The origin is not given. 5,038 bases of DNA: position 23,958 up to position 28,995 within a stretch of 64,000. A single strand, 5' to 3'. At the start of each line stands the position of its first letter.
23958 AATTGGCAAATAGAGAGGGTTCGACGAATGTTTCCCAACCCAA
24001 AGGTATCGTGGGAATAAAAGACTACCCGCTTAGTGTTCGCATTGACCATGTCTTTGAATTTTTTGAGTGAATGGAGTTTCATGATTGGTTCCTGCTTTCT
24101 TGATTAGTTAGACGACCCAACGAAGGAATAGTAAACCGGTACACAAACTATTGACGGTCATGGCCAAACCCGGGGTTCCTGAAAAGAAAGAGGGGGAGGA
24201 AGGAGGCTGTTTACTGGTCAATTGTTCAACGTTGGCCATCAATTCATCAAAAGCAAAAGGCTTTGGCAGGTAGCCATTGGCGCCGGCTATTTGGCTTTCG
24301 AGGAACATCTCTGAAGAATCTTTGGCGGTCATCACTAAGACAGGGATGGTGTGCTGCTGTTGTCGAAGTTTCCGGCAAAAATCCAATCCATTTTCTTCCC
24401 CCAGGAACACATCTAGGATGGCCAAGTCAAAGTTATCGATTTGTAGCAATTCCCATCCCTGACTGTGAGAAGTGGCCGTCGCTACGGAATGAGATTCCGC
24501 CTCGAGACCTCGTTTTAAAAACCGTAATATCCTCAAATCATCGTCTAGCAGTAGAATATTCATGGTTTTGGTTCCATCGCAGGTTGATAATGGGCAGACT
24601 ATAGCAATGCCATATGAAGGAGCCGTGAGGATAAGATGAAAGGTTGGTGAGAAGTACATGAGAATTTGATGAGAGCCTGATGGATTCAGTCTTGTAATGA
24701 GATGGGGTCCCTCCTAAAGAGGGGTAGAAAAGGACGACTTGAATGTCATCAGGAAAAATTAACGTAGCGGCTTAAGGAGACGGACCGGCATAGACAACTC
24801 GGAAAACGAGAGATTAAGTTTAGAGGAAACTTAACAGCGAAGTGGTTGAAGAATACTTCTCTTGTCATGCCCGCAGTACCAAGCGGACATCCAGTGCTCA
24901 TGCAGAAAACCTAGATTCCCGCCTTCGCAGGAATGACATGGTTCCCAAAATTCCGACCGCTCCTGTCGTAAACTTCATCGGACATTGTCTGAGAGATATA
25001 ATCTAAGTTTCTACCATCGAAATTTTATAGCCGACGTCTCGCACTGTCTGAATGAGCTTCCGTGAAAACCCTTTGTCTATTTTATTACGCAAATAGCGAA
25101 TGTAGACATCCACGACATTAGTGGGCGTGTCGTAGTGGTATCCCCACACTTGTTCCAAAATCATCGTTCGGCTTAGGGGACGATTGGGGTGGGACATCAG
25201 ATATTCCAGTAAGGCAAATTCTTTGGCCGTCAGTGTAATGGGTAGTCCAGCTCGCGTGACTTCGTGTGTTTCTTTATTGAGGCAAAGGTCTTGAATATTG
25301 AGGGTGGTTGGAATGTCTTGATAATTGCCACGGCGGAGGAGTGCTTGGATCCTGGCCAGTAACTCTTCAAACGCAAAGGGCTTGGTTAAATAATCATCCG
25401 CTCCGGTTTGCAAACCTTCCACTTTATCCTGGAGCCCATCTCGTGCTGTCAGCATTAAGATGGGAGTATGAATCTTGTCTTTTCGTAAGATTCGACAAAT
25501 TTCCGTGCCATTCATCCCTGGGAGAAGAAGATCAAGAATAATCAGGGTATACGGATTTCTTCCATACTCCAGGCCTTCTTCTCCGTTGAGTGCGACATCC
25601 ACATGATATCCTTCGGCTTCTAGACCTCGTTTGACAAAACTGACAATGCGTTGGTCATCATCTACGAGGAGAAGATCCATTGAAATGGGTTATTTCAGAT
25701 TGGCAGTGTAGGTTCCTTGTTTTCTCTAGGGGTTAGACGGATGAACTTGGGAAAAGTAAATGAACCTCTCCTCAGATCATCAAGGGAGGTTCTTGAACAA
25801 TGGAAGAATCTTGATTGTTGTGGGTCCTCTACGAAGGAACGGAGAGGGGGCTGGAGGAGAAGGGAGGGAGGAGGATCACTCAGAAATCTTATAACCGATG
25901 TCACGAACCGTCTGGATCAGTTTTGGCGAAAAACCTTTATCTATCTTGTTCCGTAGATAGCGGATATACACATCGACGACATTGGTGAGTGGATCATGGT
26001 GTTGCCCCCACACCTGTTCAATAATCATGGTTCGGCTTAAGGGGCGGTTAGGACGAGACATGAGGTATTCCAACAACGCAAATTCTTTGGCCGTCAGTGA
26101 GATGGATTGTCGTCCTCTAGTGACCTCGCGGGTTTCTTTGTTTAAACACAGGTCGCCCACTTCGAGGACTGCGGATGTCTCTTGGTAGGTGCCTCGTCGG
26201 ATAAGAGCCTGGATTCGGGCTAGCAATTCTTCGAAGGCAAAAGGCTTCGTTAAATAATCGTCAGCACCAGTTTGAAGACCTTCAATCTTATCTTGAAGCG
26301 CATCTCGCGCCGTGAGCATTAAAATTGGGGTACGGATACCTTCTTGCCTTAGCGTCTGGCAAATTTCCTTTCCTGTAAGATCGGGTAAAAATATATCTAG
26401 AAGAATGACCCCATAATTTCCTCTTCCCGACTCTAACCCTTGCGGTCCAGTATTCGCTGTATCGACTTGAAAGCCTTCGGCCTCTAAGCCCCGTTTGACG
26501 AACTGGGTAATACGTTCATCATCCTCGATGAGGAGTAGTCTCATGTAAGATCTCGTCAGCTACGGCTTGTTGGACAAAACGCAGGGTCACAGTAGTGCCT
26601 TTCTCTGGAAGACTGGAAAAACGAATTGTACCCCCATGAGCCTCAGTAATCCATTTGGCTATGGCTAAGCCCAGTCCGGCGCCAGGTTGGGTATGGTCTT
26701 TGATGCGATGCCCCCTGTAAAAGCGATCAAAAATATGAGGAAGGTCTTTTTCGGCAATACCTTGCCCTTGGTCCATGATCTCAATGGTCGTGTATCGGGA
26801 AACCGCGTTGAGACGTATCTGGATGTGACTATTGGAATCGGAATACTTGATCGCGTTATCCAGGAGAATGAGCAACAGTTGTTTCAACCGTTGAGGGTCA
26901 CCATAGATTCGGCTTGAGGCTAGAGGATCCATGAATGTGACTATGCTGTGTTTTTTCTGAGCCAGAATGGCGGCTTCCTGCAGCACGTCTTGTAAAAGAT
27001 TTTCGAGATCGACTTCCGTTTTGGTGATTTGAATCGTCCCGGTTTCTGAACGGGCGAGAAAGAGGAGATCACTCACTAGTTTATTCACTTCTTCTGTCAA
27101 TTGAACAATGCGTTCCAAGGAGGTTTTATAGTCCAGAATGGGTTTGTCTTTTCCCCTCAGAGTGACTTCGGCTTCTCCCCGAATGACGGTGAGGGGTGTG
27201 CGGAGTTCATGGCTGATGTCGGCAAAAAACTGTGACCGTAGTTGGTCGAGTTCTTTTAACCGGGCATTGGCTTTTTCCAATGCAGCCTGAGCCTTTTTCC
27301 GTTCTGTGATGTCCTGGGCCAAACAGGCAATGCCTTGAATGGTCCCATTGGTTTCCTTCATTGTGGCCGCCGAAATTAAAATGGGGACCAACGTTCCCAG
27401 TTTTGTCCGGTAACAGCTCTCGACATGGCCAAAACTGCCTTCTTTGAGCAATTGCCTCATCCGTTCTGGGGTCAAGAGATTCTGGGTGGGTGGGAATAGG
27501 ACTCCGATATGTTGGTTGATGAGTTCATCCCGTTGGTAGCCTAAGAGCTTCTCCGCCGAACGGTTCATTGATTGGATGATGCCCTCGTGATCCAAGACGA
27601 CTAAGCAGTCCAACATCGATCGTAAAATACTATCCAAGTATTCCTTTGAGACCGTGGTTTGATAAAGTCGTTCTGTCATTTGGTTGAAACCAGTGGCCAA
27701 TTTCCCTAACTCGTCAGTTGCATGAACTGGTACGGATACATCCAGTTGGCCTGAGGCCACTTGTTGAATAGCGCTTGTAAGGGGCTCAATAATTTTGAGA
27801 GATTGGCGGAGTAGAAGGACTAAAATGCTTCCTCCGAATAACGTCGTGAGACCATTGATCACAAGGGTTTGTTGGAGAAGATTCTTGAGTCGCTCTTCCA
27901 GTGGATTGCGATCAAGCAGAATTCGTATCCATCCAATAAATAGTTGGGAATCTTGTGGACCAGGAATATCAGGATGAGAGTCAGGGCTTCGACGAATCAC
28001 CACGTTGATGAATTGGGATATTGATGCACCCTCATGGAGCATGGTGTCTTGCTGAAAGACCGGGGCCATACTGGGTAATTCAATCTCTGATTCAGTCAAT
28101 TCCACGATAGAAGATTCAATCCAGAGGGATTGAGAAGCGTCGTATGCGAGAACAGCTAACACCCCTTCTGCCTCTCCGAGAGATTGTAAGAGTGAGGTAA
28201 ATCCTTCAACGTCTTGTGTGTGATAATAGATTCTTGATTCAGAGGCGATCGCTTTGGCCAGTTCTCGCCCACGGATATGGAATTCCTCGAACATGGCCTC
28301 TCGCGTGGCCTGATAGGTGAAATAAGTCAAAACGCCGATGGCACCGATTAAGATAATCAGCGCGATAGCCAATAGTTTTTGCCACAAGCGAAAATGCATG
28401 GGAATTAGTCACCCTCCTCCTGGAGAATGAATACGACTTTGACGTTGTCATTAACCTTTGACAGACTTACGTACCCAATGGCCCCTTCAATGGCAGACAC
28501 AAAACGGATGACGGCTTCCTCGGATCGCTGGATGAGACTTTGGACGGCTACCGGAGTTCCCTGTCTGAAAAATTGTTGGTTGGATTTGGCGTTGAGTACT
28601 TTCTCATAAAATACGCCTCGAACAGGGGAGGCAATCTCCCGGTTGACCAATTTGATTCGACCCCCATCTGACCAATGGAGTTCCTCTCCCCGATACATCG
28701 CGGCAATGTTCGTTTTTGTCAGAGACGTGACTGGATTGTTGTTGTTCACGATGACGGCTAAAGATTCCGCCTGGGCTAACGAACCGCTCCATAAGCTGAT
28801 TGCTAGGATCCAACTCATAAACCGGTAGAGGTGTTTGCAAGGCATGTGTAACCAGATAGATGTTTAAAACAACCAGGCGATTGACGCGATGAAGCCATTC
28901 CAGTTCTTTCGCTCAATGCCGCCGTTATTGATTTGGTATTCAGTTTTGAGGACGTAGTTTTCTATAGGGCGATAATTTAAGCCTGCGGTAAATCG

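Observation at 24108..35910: Five-member ECF sigma regulon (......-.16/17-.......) links a glycan-sensing sigma/anti-sigma pair to the 17 kb glycan operon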

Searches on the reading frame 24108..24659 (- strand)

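Call 7: search_protein_families(library=pfam, proteins=[window:24108-24659:-], max_evalue=0.01)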
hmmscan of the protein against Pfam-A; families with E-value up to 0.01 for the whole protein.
window:24108-24659:- (183 aa): 1 family
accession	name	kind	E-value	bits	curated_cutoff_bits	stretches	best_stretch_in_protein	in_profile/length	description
PF00072.30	Response_reg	-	9.9e-26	90.5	30.2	1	35-144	1-110/111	Response regulator receiver domain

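Call 44: search_protein_families(library=ncbifam, proteins=[window:24108-24659:-], max_evalue=0.01)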
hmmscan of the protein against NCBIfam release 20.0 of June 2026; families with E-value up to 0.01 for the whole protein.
window:24108-24659:- (183 aa): 95 families (the best 25 are shown)
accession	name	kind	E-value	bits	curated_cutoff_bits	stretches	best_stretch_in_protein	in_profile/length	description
NF007005.1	PRK09468.1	equivalog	3e-25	89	331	1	31-157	2-128/237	osmolarity response regulator transcription factor OmpR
NF041734.1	resp_reg_RppA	equivalog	3.9e-24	85.3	250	1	33-155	1-125/229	two-component system response regulator RppA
NF007928.2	PRK10643.1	equivalog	2.2e-21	76.5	330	1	33-151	1-119/216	two-component system response regulator PmrA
NF053854.1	RespRegPhoBBctds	equivalog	2.9e-19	69.3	270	1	35-149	1-116/225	two-component system response regulator PhoB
TIGR01387.1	cztR_silR_copR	subfamily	7.5e-19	68.2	279.2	1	35-149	1-115/218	heavy metal response regulator transcription factor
NF007346.1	PRK09836.1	equivalog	2.5e-18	66.7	420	1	33-148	1-116/227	copper/silver response regulator transcription factor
TIGR01818.1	ntrC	equivalog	7.6e-18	64.5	558.6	1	35-150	1-116/463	nitrogen regulation protein NR(I)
NF041733.1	resp_reg_CseB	equivalog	7.8e-18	64.7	350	1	34-147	2-114/228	two-component system response regulator CseB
TIGR02154.1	PhoB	equivalog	2.8e-17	62.8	296.2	1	32-153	2-125/226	phosphate regulon transcriptional regulator PhoB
NF051850.1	RespRegRprY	equivalog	3.1e-17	62.7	370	1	32-147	4-119/234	response regulator transcription factor RprY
NF007820.0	PRK10529.1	equivalog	4.2e-17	62.3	325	1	33-145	2-113/225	two-component system response regulator KdpE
NF007663.1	PRK10336.1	equivalog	4.9e-17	62.4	345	1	33-150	1-118/219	quorum sensing response regulator transcription factor QseB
NF008199.0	PRK10955.1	equivalog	5.7e-17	62.4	341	1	34-147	3-114/232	envelope stress response regulator transcription factor CpxR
NF008078.0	PRK10816.1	equivalog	5.7e-17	62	336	1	33-149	1-117/223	two-component system response regulator PhoP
NF012023.0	PRK15479.1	equivalog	8e-17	61.5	337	1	33-148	1-116/224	transcriptional regulator TctD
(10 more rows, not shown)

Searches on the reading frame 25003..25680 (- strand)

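Call 7: search_protein_families(library=pfam, proteins=[window:25003-25680:-], max_evalue=0.01)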
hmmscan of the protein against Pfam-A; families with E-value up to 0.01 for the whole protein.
window:25003-25680:- (225 aa): 2 families
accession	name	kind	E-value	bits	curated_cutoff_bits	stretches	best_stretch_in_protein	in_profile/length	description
PF00486.34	Trans_reg_C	-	7e-29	100.2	26.2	1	147-219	3-76/77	Transcriptional regulatory protein, C terminal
PF00072.30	Response_reg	-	7.1e-28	97.4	30.2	1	4-112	2-111/111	Response regulator receiver domain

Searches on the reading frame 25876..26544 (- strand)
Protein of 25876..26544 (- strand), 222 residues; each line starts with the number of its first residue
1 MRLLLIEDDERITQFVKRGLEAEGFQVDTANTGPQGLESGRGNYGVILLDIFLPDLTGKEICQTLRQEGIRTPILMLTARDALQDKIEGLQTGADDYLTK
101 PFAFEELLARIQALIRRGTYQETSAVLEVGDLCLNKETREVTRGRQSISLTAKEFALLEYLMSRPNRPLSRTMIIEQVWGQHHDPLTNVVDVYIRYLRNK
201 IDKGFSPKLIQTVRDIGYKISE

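Call 7: search_protein_families(library=pfam, proteins=[window:25876-26544:-], max_evalue=0.01)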
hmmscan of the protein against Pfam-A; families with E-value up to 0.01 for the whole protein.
window:25876-26544:- (222 aa): 2 families
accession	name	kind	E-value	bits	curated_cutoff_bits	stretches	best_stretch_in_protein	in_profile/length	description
PF00486.34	Trans_reg_C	-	2.8e-28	98.3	26.2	1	146-219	2-76/77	Transcriptional regulatory protein, C terminal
PF00072.30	Response_reg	-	9.9e-26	90.5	30.2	1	4-112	2-111/111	Response regulator receiver domain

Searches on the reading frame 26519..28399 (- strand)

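Call 6: search_protein_families(library=pfam, proteins=[window:26519-28399:-], max_evalue=0.01)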
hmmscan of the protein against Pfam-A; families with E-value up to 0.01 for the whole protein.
window:26519-28399:- (626 aa): 9 families
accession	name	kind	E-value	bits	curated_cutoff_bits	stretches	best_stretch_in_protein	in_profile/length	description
PF02518.31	HATPase_c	-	2.6e-28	99.1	26.4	1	500-608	1-107/111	Histidine kinase-, DNA gyrase B-, and HSP90-like ATPase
PF13426.13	PAS_9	-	1.6e-17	64.1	27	1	264-366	2-103/103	PAS domain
PF00512.31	HisKA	-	5e-17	62.1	26.9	1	388-454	2-66/66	His Kinase A (phospho-acceptor) domain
PF00989.32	PAS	-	1.4e-15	57.7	22.6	1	254-364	2-113/113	PAS fold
PF00672.30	HAMP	-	2.2e-13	50.7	25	1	195-245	1-51/53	HAMP domain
PF08448.16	PAS_4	-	2.4e-12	47.5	23.1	1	260-368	2-109/110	PAS fold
PF08447.18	PAS_3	-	0.0001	22.9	25.6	1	277-359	3-87/89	PAS fold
PF24820.1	Diguanyl_cycl_sensor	-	0.00091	19.6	28.1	1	260-296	3-39/109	Diguanylate cyclase-like sensor domain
PF13188.13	PAS_8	-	0.0057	17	21.8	0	254-306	2-51/65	PAS domain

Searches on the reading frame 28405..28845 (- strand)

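Call 6: search_protein_families(library=pfam, proteins=[window:28405-28845:-], max_evalue=0.01)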
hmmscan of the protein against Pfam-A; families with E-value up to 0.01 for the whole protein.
window:28405-28845:- (146 aa): 1 family
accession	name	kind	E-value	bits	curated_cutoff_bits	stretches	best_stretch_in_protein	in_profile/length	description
PF12849.12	PBP_like_2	-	1.4e-09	38.5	27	1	28-132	93-190/267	PBP superfamily domain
